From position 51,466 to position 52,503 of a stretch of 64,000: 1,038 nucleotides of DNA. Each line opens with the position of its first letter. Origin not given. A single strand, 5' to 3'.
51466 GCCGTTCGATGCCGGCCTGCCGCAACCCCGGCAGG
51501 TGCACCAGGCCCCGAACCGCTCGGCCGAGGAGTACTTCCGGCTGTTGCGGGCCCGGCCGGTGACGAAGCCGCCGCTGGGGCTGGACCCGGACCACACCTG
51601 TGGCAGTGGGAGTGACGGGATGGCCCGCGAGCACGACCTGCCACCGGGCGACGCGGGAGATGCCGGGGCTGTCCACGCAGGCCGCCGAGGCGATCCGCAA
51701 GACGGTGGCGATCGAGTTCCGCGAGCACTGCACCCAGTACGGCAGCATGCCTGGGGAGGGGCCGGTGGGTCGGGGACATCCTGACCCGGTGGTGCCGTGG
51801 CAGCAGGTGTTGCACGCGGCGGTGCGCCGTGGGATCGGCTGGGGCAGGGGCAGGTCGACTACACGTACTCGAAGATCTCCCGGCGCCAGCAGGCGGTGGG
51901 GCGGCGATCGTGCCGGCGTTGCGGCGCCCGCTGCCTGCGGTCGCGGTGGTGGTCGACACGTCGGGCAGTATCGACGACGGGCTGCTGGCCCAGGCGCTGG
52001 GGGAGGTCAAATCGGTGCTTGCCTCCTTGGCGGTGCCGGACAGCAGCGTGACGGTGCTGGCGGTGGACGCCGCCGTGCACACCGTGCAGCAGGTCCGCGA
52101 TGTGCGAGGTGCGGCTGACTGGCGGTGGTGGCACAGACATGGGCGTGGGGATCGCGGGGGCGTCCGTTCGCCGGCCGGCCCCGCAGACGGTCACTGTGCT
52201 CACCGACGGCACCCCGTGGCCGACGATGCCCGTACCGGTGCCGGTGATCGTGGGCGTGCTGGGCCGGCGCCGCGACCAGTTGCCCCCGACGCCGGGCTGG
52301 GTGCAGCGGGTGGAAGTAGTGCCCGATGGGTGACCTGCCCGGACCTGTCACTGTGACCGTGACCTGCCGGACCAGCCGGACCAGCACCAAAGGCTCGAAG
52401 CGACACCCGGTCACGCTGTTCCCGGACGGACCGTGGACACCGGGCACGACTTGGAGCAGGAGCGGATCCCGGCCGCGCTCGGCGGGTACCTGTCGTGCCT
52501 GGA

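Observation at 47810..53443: Five-gene MoxR-AAA / vWA module divergent from Wadjet: candidate undescribed NTP-dependent conflict system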

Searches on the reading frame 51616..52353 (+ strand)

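Call 5: search_protein_families(library=pfam, max_evalue=0.01, proteins=[window:51616-52353:+])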
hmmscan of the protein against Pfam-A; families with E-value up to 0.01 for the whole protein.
window:51616-52353:+ (246 aa): 1 family
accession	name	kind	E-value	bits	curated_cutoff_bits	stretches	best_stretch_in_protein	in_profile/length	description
PF09967.15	DUF2201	-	4.1e-09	37.1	26.4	1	109-170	1-59/123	VWA-like domain (DUF2201)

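Call 6: search_protein_families(library=padloc, max_evalue=0.01, proteins=[window:51616-52353:+])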
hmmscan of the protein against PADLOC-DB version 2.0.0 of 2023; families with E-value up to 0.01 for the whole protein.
window:51616-52353:+ (246 aa): 0 families
